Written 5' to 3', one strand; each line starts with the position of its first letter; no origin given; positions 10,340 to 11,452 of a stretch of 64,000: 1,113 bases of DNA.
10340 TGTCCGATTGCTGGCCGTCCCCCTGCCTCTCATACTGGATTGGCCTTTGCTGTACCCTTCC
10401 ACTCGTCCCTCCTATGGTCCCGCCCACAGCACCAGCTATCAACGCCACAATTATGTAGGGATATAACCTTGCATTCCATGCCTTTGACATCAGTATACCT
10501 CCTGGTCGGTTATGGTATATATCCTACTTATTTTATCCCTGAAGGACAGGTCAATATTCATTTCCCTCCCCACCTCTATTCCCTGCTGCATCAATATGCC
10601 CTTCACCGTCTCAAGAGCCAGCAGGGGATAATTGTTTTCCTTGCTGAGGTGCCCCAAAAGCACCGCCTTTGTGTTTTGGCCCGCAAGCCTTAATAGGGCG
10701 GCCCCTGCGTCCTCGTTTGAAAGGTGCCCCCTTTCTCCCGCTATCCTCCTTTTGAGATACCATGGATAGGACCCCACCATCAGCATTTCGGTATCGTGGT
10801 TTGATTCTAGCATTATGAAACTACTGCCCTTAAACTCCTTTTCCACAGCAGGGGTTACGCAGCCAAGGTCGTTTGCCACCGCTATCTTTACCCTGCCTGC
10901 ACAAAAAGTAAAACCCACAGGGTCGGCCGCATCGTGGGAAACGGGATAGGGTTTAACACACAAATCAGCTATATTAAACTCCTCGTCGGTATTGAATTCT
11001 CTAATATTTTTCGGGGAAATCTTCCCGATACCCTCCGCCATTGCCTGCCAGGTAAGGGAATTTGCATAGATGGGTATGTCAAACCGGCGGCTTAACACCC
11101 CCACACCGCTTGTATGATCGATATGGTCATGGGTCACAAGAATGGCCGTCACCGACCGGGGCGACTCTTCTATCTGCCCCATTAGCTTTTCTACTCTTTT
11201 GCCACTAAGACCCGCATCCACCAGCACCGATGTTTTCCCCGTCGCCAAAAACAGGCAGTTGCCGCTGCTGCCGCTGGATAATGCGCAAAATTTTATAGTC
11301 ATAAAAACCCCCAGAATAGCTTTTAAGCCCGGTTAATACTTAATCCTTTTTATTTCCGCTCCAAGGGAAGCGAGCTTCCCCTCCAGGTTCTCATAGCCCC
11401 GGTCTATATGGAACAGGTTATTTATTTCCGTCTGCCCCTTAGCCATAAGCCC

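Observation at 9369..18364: walR-walK-yycH-yycI-yycJ-htrA operon with murA and an extra secreted protein embedded in it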

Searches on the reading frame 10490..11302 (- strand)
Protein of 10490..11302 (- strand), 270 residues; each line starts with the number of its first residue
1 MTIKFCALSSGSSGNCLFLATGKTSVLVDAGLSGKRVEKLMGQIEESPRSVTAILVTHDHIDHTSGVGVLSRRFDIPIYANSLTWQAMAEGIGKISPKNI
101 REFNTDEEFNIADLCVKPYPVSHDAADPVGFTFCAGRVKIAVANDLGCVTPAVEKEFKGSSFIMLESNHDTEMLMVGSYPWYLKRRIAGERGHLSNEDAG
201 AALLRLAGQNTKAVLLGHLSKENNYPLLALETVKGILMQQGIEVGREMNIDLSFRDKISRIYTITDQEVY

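Call 3: search_protein_families(library=pfam, proteins=[window:10490-11302:-], max_evalue=0.01)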
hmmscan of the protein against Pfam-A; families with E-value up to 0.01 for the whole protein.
window:10490-11302:- (270 aa): 3 families
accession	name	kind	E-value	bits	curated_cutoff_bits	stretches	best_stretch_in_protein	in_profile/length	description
PF12706.13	Lactamase_B_2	-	4.2e-23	82.4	27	1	25-209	2-193/200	Beta-lactamase superfamily domain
PF00753.33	Lactamase_B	-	3.3e-21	76.5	22.7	1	13-218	5-196/196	Metallo-beta-lactamase superfamily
PF16661.11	Lactamase_B_6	-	0.0019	18.1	27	1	21-80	4-71/193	Metallo-beta-lactamase superfamily domain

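Call 4: search_protein_families(library=ncbifam, proteins=[window:10490-11302:-], max_evalue=0.01)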
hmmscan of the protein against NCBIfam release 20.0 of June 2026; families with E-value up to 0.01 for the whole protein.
window:10490-11302:- (270 aa): 46 families (the best 25 are shown)
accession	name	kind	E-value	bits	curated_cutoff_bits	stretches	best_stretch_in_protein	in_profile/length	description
NF012229.1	bla_class_B_core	domain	3.8e-14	53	100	1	15-110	16-114/139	metallo-beta-lactamase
NF033088.2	bla_subclass_B1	equivalog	9.8e-12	45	200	1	13-113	30-127/217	subclass B1 metallo-beta-lactamase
NF047975.1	blaPYX_B1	exception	2.1e-08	33.8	473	1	14-100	63-148/245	PYX family subclass B1 metallo-beta-lactamase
NF047419.1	RNase_J1_RnjA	exception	9e-08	31.3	820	1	46-140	55-152/549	ribonuclease J1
NF047974.1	blaCOR_B1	exception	2.4e-07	30.3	450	1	11-86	59-134/245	COR family subclass B1 metallo-beta-lactamase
TIGR03413.1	GSH_gloB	equivalog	2.8e-07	30.2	200.8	1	22-84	17-77/248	hydroxyacylglutathione hydrolase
TIGR02108.2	PQQ_syn_pqqB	equivalog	4.1e-07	29.8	245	1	50-247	78-292/298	pyrroloquinoline quinone biosynthesis protein PqqB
NF001911.0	PRK00685.1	equivalog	9.9e-07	28.5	144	1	16-100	10-91/228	metal-dependent hydrolase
NF045584.1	cas14_MBL_CASP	equivalog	1.5e-06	26.9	800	1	1-92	1-92/612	type VII CRISPR-associated protein Cas14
TIGR03675.1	arCOG00543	equivalog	7.7e-06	24.4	580.2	1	15-88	189-267/631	beta-CASP ribonuclease aCPSF1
NF012146.1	blaB-IND-MUS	exception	1.3e-05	24.6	270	1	13-114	48-146/237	BlaB/IND/MUS family subclass B1 metallo-beta-lactamase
NF033105.1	bla_subclass_B3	equivalog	1.4e-05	24.6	240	1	16-92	25-103/257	subclass B3 metallo-beta-lactamase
TIGR02651.1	RNase_Z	equivalog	1.6e-05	24.2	292.95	1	18-111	22-111/302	ribonuclease Z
TIGR04558.1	SoxH_rel_PQQ_1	hypoth_equivalog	2e-05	23.8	300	1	10-90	30-108/285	quinoprotein relay system zinc metallohydrolase 1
NF033095.1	bla_Bc_2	exception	2.4e-05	23.8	500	1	14-84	69-139/255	BcII family subclass B1 metallo-beta-lactamase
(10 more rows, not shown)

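Call 14: find_related_loci(query=window:10490-11302:-, collection=genome_contigs, flank=10000)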
Query window:10490-11302:- (270 aa) in genome_contigs; peptide patterns used: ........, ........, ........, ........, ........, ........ (x = any residue, [..] = any of these).
600 stretches matched a pattern (row limit reached: there are more); 557 encode a relative of the query (tblastn E <= 1e-3); the best 80 are kept; 80 distinct loci.
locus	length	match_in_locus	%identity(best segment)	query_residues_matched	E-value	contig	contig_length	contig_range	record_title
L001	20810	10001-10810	81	1-270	1e-152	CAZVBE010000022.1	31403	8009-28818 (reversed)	MAG TPA_asm: uncultured Clostridium sp. isolate SRP241341_co1_274 genome assembly, contig: NODE_1665_length_31403_cov_75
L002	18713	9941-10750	79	1-270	2e-148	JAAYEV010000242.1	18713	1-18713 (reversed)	MAG: Clostridiales bacterium isolate AS07pgkLD_202 201321_AS07, whole genome shotgun sequence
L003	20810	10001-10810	67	1-270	5e-129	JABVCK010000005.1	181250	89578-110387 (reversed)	MAG: Bacillota bacterium isolate Ch29 Scaffold7, whole genome shotgun sequence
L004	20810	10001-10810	65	1-270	6e-123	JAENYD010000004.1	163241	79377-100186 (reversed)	MAG: Clostridium thermobutyricum isolate B5_bin.2 B5_bin2_NODE_45_length_163241_cov_12.676651, whole genome shotgun sequ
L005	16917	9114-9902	53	1-263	1e-94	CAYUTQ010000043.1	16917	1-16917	MAG TPA_asm: uncultured Clostridia bacterium isolate binchicken_co252_22 genome assembly, contig: NODE_446_length_16917_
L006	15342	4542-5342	50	1-267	6e-86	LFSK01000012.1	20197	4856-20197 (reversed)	MAG: Clostridiaceae bacterium DTU059 scaffold13182, whole genome shotgun sequence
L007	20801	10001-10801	48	1-264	7e-85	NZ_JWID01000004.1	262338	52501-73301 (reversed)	Defluviitalea phaphyphila strain Alg1 scaffold4, whole genome shotgun sequence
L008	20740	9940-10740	48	1-264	2e-84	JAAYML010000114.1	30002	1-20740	MAG: Candidatus Epulonipiscium sp. isolate AS20ysBPTH_2 90939_AS20, whole genome shotgun sequence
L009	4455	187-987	47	1-264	2e-84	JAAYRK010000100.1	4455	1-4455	MAG: Candidatus Epulonipiscium sp. isolate AS23ysBPME_183 228483_AS23, whole genome shotgun sequence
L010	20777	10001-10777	47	3-261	3e-78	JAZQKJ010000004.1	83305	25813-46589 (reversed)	MAG: Ructibacterium sp. isolate T1900044615_TS20190081.MAGScoT_cleanbin_000008 SGB_837_k141_329883, whole genome shotgun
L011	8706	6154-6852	51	3-233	1e-76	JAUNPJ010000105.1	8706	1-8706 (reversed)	MAG: Eubacteriales bacterium isolate S36M_St_18 NODE_4803_length_8706_cov_17.127615, whole genome shotgun sequence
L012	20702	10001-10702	49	3-234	2e-75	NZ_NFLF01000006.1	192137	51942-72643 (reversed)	Lachnoclostridium sp. An138 An138_contig_6, whole genome shotgun sequence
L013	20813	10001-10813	44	3-270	7e-75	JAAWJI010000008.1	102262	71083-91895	MAG: Lachnospiraceae bacterium isolate ABMPRH_276_1_1 SL341415_scaffold_338, whole genome shotgun sequence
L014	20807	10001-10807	45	3-268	1e-74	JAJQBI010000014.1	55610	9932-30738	MAG: Clostridiales bacterium isolate C.2_4 NODE_70_length_55610_cov_16.416272, whole genome shotgun sequence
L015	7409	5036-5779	46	3-250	4e-74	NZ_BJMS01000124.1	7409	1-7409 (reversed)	Sporolactobacillus inulinus strain NBRC 13595 sequence124, whole genome shotgun sequence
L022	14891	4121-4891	44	4-266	4e-73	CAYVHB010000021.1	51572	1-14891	MAG TPA_asm: uncultured Oscillospiraceae bacterium isolate SRP263991_co4_306 genome assembly, contig: NODE_562_length_51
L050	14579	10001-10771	42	3-264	3e-71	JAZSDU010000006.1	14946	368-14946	MAG: Clostridia bacterium isolate T1900044595_TS20190061.MAGScoT_cleanbin_000022 SGB_660_k141_596942, whole genome shotg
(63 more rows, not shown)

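Call 67: search_protein_families(library=pfam, proteins=[L006:40-831:+, L006:845-2290:+, L006:2250-3107:+, L006:5372-5815:+, L022:1061-2566:+, L007:6612-7538:+, L007:7513-9048:+, L007:9041-9874:+, L008:7365-8528:+, L008:8533-9849:+], max_evalue=0.001)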
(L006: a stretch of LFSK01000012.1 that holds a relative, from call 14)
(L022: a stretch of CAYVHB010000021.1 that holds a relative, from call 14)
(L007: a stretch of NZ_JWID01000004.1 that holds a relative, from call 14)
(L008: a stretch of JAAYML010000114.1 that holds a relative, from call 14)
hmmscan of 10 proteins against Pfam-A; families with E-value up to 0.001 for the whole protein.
L006:40-831:+ (263 aa): 0 families

L006:845-2290:+ (481 aa): 0 families

L006:2250-3107:+ (285 aa): 1 family
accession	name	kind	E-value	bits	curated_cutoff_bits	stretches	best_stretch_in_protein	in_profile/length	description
PF09648.15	YycI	-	4.6e-10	39.9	29.7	1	53-275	11-232/232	YycI protein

L006:5372-5815:+ (147 aa): 1 family
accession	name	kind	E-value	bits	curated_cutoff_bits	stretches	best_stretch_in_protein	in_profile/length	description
PF02590.22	SPOUT_MTase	-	3.8e-53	180.1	27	1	1-146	1-154/154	Predicted SPOUT methyltransferase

L022:1061-2566:+ (501 aa): 2 families
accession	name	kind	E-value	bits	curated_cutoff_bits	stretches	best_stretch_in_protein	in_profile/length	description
PF02518.31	HATPase_c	-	3.3e-30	105.2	26.4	1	313-422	2-109/111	Histidine kinase-, DNA gyrase B-, and HSP90-like ATPase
PF00512.31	HisKA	-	2e-18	66.7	26.9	1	197-265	1-65/66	His Kinase A (phospho-acceptor) domain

L007:6612-7538:+ (308 aa): 1 family
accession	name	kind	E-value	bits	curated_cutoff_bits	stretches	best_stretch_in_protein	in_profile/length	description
PF02445.21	NadA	-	2.4e-127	424.6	27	1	8-300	2-295/295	Quinolinate synthetase A protein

L007:7513-9048:+ (511 aa): 4 families
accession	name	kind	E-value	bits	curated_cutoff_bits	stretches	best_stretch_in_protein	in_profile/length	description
PF00890.30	FAD_binding_2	-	1e-83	282.3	20.4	1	22-396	1-414/414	FAD binding domain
PF01266.30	DAO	-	9.9e-09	35.6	27.9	1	22-141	1-108/353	FAD dependent oxidoreductase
PF07992.20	Pyr_redox_2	-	9.5e-07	28.9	26.1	0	22-126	2-87/291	Pyridine nucleotide-disulphide oxidoreductase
PF01946.23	Thi4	-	0.00019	21.2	26.2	0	7-48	4-47/235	Thi4 family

L007:9041-9874:+ (277 aa): 2 families
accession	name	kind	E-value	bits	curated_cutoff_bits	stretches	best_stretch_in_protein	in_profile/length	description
PF01729.25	QRPTase_C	-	6e-68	228.3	23.1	1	110-275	1-169/169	Quinolinate phosphoribosyl transferase, C-terminal domain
PF02749.22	QRPTase_N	-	1.6e-23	83.2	27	1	23-108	1-82/82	Quinolinate phosphoribosyl transferase, N-terminal domain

L008:7365-8528:+ (387 aa): 1 family
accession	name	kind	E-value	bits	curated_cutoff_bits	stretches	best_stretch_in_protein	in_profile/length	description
PF04285.18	DUF444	-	1.1e-126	423.8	27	2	174-378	209-416/418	Protein of unknown function (DUF444)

L008:8533-9849:+ (438 aa): 2 families
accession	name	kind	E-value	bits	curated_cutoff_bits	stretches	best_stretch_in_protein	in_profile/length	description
PF04293.20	SpoVR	-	2.1e-121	405.9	27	2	6-193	1-187/407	SpoVR like protein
PF24755.2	SpoVR_C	-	5.3e-09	36.4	27.6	1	365-415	1-53/55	SpoVR-like C-terminal domain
